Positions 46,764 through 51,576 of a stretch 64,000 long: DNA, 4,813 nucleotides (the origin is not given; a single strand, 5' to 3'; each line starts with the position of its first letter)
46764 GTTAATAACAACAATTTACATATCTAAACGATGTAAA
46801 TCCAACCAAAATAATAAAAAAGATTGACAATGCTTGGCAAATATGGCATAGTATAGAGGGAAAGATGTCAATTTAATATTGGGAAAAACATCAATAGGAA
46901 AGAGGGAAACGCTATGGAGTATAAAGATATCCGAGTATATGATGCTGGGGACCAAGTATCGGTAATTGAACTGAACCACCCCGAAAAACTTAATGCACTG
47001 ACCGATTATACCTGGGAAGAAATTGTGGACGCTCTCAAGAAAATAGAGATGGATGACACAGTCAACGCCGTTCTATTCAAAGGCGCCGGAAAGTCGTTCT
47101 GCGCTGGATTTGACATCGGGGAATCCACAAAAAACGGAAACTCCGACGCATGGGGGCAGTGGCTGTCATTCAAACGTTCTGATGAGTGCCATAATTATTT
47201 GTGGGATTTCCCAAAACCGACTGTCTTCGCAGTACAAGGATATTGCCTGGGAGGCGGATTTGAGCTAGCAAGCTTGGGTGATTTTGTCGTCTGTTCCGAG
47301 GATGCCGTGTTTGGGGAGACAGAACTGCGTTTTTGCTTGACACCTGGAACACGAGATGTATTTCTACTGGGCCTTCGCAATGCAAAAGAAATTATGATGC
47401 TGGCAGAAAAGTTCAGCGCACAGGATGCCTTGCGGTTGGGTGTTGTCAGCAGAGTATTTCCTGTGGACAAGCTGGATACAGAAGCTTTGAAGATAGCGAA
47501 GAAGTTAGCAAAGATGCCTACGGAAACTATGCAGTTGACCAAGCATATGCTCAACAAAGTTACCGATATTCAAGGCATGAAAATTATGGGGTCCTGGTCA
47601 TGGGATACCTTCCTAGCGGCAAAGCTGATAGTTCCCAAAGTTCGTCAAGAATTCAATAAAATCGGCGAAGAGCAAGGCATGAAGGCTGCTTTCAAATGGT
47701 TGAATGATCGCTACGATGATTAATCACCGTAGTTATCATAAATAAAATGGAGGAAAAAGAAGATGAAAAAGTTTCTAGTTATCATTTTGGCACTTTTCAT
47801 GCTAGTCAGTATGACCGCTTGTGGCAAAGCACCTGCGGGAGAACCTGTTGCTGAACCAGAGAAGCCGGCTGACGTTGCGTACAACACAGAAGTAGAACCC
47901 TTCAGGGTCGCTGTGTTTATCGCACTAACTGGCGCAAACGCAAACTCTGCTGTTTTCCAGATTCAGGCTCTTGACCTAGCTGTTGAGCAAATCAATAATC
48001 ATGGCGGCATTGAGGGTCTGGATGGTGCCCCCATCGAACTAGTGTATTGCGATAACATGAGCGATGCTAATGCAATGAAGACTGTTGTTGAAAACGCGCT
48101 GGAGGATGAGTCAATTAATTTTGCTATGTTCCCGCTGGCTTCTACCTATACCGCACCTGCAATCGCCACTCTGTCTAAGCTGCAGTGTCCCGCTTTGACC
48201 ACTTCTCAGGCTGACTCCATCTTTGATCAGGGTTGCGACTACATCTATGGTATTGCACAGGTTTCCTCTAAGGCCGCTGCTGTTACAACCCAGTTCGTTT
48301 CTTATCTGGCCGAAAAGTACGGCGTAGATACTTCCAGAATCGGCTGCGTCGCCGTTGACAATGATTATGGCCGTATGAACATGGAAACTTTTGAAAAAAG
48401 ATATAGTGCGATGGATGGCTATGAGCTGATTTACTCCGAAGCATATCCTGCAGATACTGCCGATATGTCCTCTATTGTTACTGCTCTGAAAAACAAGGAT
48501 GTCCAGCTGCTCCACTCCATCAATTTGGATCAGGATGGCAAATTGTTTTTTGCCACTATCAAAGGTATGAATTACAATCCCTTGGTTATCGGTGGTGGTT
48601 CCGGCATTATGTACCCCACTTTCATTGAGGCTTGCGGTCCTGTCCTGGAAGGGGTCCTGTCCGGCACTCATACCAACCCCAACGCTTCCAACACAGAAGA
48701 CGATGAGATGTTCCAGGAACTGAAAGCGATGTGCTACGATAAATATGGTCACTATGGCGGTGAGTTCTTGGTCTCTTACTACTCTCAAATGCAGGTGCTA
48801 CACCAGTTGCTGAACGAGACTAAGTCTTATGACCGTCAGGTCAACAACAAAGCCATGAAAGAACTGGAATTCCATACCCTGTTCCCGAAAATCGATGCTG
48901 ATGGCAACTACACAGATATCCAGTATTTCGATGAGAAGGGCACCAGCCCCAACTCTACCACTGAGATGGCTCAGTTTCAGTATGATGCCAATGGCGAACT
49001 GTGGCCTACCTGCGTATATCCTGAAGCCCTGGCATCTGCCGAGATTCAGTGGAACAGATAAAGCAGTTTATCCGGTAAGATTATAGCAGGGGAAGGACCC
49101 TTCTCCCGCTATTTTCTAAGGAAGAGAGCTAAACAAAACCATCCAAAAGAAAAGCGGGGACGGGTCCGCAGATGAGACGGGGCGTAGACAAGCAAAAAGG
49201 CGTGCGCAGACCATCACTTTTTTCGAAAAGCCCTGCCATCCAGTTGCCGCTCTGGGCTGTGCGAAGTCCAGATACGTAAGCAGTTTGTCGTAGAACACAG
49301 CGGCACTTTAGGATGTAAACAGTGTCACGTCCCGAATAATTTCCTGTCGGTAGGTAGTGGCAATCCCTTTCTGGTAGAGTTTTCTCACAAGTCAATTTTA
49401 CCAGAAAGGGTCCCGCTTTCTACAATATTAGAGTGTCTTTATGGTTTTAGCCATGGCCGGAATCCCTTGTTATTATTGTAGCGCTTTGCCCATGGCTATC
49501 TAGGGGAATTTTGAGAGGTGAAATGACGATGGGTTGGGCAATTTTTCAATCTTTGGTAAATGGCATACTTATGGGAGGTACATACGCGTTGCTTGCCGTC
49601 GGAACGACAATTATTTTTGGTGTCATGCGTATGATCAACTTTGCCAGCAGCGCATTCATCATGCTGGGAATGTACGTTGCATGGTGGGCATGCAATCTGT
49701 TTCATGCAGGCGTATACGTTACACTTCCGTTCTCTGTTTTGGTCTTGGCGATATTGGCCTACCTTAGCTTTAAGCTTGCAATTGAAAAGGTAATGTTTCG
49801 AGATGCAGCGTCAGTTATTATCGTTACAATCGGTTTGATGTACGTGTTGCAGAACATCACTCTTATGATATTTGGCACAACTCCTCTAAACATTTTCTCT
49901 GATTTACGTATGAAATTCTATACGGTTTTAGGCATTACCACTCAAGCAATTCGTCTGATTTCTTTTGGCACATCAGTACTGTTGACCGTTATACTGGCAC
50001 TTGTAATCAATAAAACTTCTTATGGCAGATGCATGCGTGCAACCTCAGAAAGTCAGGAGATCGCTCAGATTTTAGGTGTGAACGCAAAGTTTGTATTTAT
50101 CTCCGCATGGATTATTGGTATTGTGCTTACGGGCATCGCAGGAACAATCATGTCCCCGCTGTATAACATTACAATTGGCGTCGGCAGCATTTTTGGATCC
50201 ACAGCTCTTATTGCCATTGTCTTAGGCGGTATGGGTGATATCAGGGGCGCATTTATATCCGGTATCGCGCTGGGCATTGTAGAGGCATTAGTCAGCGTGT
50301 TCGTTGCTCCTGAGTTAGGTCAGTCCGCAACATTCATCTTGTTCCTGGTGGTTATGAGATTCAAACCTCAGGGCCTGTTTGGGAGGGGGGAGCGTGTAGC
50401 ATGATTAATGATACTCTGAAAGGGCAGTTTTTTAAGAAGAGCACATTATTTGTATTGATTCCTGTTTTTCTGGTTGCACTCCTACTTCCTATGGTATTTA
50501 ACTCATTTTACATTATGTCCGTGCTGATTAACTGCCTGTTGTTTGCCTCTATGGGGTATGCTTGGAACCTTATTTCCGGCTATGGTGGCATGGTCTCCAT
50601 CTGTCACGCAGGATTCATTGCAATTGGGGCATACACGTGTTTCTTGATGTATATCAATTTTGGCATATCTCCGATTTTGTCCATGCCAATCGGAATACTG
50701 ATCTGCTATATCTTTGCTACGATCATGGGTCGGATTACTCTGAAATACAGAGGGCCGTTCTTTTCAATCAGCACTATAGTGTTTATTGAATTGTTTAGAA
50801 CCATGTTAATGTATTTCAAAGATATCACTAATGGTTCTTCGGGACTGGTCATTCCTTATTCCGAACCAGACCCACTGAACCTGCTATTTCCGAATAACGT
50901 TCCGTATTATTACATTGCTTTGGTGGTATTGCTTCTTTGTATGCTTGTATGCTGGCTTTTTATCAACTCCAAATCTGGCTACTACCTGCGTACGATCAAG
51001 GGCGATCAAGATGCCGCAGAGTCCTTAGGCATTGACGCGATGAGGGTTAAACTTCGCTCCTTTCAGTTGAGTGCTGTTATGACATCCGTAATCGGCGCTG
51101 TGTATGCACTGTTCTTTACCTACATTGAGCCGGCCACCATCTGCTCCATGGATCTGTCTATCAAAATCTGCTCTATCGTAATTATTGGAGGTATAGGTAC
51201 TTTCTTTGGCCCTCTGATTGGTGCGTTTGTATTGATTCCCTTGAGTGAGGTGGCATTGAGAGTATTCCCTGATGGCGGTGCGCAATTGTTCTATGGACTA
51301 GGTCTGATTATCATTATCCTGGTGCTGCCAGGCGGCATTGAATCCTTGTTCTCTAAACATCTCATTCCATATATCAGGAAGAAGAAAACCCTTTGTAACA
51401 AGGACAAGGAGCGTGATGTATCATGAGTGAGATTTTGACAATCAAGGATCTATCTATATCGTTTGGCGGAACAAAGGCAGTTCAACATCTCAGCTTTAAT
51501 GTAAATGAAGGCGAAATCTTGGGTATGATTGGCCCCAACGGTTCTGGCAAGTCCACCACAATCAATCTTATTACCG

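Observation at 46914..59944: Uncharacterised CoA-dependent pathway: HAAT importer, ADA-family deaminase, type III CoA-transferase, Bcd-like dehydrogenase-EtfBA and two paralogous crotonases under a LacI regulator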

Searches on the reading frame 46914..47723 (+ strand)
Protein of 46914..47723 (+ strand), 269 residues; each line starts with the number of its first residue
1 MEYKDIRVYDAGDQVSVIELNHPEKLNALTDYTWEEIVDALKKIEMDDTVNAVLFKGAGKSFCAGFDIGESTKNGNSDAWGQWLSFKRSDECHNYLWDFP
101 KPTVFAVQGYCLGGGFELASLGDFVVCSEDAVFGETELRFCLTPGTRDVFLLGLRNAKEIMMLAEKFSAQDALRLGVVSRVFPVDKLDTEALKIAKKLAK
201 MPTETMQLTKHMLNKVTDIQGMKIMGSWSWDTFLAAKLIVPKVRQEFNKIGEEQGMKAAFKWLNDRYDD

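Call 4: search_protein_families(library=ncbifam, proteins=[window:46914-47723:+], max_evalue=0.00001)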
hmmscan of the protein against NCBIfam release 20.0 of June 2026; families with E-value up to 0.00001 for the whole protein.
window:46914-47723:+ (269 aa): 70 families (the best 25 are shown)
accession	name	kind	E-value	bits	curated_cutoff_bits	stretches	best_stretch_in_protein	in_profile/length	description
NF006140.0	PRK08290.1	subfamily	6e-47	160.2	280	1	4-224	8-248/292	enoyl-CoA hydratase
NF006128.0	PRK08272.1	subfamily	9.1e-43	146.6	257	1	8-263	16-294/308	crotonase/enoyl-CoA hydratase family protein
NF004840.0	PRK06190.1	equivalog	1.3e-39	136.4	253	1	6-220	5-220/260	enoyl-CoA hydratase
NF004781.0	PRK06127.1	subfamily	5.7e-38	131.1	291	1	8-218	14-228/269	enoyl-CoA hydratase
NF004517.0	PRK05862.1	equivalog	4.6e-37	127.9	396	1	1-216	1-214/257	enoyl-CoA hydratase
NF051848.1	EnCoAHydtEchA19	equivalog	5.2e-37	127.8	400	1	13-219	8-218/258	enoyl-CoA hydratase EchA19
TIGR03210.1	badI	equivalog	2.3e-35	122.1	467.6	1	3-228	1-227/256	2-ketocyclohexanecarboxyl-CoA hydrolase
NF004475.0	PRK05809.1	subfamily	9e-35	120.4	394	1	1-218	1-219/260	short-chain-enoyl-CoA hydratase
NF006588.0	PRK09120.1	equivalog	2.5e-34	118.7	276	1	11-220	14-228/276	p-hydroxycinnamoyl CoA hydratase/lyase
NF007239.0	PRK09674.1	equivalog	1.2e-33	116.7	371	1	7-220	6-218/257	2,3-dehydroadipyl-CoA hydratase PaaF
NF006007.0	PRK08138.1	subfamily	3e-33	115.3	355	1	9-219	12-221/261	enoyl-CoA hydratase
NF005925.0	PRK07938.1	equivalog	4.8e-33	114.6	260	1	10-220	7-215/252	enoyl-CoA hydratase family protein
NF006699.0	PRK09245.1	subfamily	4.7e-32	111.3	354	1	11-218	9-225/266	crotonase/enoyl-CoA hydratase family protein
NF046063.1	oxepin_alt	equivalog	4.8e-32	111.4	300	1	12-217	7-216/254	oxepin-CoA hydrolase, alternative type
NF004635.0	PRK05981.1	equivalog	5e-32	111.5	351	1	1-215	1-222/266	enoyl-CoA hydratase/isomerase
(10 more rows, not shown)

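Call 5: search_protein_families(library=pfam, proteins=[window:46914-47723:+], max_evalue=0.00001)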
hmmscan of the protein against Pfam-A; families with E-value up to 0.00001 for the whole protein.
window:46914-47723:+ (269 aa): 2 families
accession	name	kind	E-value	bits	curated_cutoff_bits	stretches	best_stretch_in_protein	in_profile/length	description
PF00378.25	ECH_1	-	2.3e-48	165.2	27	1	13-218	4-211/251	Enoyl-CoA hydratase/isomerase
PF16113.10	ECH_2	-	2.5e-27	96.7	27.2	1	16-217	2-203/335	Enoyl-CoA hydratase/isomerase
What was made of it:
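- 46914..47723 (+): Crotonase 1 (GGGFE ... GETE). ECH_1 165 bits (call 5).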

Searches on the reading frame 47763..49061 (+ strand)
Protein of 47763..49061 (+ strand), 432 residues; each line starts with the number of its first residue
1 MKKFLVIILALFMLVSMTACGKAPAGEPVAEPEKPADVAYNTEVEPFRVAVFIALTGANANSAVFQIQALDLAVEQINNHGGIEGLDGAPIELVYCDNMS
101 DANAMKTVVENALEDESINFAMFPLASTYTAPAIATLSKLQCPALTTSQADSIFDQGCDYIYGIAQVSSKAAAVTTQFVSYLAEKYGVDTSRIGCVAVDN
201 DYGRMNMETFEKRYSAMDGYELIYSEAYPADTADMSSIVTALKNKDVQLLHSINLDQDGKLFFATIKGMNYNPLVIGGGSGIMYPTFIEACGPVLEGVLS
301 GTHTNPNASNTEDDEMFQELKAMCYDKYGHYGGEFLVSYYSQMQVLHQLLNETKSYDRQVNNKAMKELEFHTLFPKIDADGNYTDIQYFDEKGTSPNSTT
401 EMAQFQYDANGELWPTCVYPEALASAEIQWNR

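Call 4: search_protein_families(library=ncbifam, proteins=[window:47763-49061:+], max_evalue=0.00001)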
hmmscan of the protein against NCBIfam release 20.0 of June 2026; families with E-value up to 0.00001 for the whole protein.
window:47763-49061:+ (432 aa): 3 families
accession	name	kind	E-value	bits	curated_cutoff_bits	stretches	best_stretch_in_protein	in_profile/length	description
TIGR03669.1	urea_ABC_arch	equivalog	3.3e-13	49.4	494.8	1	49-272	3-214/375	urea ABC transporter substrate-binding protein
NF011933.0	PRK15404.1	subfamily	3.4e-13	49.4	477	1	42-388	22-352/370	high-affinity branched-chain amino acid ABC transporter substrate-binding protein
TIGR03407.1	urea_ABC_UrtA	exception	5.3e-07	28.9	492.75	0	48-119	2-70/361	urea ABC transporter substrate-binding protein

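Call 5: search_protein_families(library=pfam, proteins=[window:47763-49061:+], max_evalue=0.00001)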
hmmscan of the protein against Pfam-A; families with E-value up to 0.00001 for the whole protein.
window:47763-49061:+ (432 aa): 2 families
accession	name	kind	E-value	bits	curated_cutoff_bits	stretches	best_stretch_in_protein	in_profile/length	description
PF13458.12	Peripla_BP_6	-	1.5e-34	120.7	31.7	1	47-380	2-323/343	Periplasmic binding protein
PF13433.12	Peripla_BP_5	-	1.9e-11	44.1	27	1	48-120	2-71/363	Periplasmic binding protein domain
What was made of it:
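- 47763..49061 (+): Lipoprotein substrate-binding protein of a HAAT (Liv-type) ABC importer. Peripla_BP_6 120.7 bits (call 5).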

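Call 22: search_solved_structures(query=window:47763-49061:+, max_evalue=0.001, show_alignments=0)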
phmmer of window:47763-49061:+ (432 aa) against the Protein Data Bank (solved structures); distinct sequences matched with E-value up to 0.001: 11.
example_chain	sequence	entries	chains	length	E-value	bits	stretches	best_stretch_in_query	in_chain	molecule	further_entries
3hut_A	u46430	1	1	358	2.2e-12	50.1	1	53-303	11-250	putative branched-chain amino acid ABC transporter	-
8wch_A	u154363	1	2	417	9.4e-12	48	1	79-308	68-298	Probable Leu/Ile/Val-binding protein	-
4gnr_A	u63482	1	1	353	3.4e-11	46.2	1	58-291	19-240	ABC transporter substrate-binding protein-branched chain amino acid transport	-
4obb_A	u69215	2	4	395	3.9e-08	36.1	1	48-351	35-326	Amino acid/amide ABC transporter substrate-binding protein, HAAT family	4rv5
4nqr_A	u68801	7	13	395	5.4e-08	35.6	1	48-351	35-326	Amino acid/amide ABC transporter substrate-binding protein, HAAT family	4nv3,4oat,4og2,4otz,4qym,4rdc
3td9_A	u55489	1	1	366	7.7e-06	28.5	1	87-372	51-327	Branched chain amino acid ABC transporter, periplasmic amino acid-binding protein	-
4mlc_A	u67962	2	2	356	1.5e-05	27.6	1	43-318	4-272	Extracellular ligand-binding receptor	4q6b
4mpt_A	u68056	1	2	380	7.7e-05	25.3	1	46-300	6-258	Putative leu/ile/val-binding protein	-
4q6w_A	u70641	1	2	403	8.4e-05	25.1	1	46-300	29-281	Putative leu/ile/val-binding protein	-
4n0q_A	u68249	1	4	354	0.00031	23.2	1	49-322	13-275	Leu/Ile/Val-binding protein homolog 3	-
2lbp_A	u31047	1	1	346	0.00079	21.9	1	47-299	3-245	LEUCINE-BINDING PROTEIN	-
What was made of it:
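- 47763..49061 (+): Nearest solved structures are amino-acid binders, at weak scores (call 22).
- The binding protein's nearest solved relatives are plain amino-acid binders, though only weakly (call 22). The importer is amino-acid-like (call 22). The binding protein resembles amino-acid binders (call 22).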

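Call 29: find_related_loci(query=A1, collection=genome_contigs, flank=10000)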
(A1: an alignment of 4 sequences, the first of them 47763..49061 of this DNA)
Query A1 (432 aa) in genome_contigs; peptide patterns used: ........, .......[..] (x = any residue, [..] = any of these).
62 stretches matched a pattern, but none encodes a relative of the query by tblastn (E <= 1e-3).

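Call 30: find_related_loci(query=A1, collection=metagenome_contigs, flank=10000)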
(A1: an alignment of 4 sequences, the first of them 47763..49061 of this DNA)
Query A1 (432 aa) in metagenome_contigs; peptide patterns used: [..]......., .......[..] (x = any residue, [..] = any of these).
194 stretches matched a pattern; 1 encode a relative of the query (tblastn E <= 1e-3); 1 distinct loci.
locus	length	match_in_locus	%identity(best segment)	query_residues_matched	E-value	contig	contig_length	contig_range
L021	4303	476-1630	51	45-430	4e-135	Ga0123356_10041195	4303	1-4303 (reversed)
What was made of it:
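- Tried and rejected: The binding-protein pattern found nothing in 185,579 GTDB species genomes (call 29) and one short JGI contig (call 30).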

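Call 62: search_dna_similar(query=window:47763-49061:+, collection=plasmids, mode=protein, max_evalue=1e-20, max_rows=10)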
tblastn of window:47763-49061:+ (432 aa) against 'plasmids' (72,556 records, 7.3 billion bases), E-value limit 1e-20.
Records with a match: 3; places in all: 3; records where one place covers at least 80% of the query: 3.
Best place of each record, by identity: <60% 3.
By first word of the organism name: Martelella 2; Diaphorobacter 1.
By predicted mobility (MOB-suite, as given by PLSDB): non-mobilizable 3.
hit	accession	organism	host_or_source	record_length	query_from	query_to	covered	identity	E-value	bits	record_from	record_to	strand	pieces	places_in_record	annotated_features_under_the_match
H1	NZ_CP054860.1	Martelella sp. NC18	single cell,mine sediment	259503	42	430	90%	28.1%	2e-25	116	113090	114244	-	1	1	ABC transporter substrate-binding protein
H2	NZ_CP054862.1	Martelella sp. NC20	single cell,Soudan mine sediment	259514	42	430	90%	28.1%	2e-25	116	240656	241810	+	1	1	ABC transporter substrate-binding protein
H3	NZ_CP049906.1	Diaphorobacter sp. HDW4B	single bacterial strain,Hydrophilus ...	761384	12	428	97%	25.7%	4e-22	107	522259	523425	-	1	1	ABC transporter substrate-binding protein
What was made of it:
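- Tried and rejected: The plasmid collection gave only 26-28% binding-protein relatives (call 62).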

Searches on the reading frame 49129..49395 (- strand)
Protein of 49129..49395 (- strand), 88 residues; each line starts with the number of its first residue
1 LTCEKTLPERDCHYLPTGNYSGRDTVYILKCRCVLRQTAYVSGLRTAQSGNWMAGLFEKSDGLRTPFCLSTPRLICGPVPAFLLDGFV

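Call 38: search_protein_families(library=pfam, proteins=[window:49129-49395:-], max_evalue=0.1)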
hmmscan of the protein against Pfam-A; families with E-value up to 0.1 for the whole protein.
window:49129-49395:- (88 aa): 0 families

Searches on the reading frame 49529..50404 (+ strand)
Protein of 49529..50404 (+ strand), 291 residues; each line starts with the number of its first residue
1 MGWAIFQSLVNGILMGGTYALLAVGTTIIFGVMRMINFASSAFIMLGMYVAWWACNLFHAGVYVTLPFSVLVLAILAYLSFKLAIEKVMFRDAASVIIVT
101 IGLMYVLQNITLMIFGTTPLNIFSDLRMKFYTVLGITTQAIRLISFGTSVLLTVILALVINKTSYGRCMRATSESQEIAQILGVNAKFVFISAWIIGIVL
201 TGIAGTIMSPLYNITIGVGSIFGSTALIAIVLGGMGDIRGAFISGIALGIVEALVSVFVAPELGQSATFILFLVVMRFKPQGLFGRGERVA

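Call 18: search_protein_families(library=ncbifam, proteins=[window:49529-50404:+], max_evalue=1e-10)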
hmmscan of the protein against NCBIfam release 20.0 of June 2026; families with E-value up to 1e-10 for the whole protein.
window:49529-50404:+ (291 aa): 3 families
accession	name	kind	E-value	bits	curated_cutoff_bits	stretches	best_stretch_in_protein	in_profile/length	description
TIGR03409.1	urea_trans_UrtB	equivalog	2.6e-34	119.2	250.3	1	7-286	2-288/291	urea ABC transporter permease subunit UrtB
NF008011.0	PRK10740.1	equivalog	3.1e-30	105.8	379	1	6-288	9-304/308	high-affinity branched-chain amino acid ABC transporter permease LivH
TIGR03622.1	urea_t_UrtB_arc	equivalog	2.5e-28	99.2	374.25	1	20-288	15-281/284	urea ABC transporter, permease protein UrtB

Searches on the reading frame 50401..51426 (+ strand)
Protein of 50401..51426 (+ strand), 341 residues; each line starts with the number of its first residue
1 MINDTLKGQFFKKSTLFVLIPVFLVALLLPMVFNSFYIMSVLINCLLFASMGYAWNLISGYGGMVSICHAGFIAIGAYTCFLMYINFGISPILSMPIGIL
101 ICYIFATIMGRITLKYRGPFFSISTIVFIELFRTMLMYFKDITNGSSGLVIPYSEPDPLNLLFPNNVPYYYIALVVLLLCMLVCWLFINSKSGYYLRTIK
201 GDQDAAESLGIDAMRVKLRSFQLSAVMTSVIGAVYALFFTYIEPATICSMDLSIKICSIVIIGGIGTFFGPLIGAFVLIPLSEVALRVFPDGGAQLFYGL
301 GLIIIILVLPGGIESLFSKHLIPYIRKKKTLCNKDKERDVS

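Call 18: search_protein_families(library=ncbifam, proteins=[window:50401-51426:+], max_evalue=1e-10)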
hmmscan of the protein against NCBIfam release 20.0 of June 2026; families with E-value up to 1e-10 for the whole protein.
window:50401-51426:+ (341 aa): 4 families
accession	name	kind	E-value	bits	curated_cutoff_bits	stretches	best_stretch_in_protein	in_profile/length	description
NF008450.0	PRK11301.1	subfamily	4.1e-25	89.1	366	2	169-313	264-405/418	high-affinity branched-chain amino acid ABC transporter permease LivM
TIGR03408.1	urea_trans_UrtC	equivalog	6.1e-25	88.6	296.2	1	90-315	87-312/313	urea ABC transporter permease subunit UrtC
TIGR03727.1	urea_t_UrtC_arc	equivalog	7.3e-21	74.5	575.55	1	166-320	192-344/369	urea ABC transporter, permease protein UrtC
TIGR03409.1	urea_trans_UrtB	equivalog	1.3e-11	44.7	250.3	0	171-313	146-285/291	urea ABC transporter permease subunit UrtB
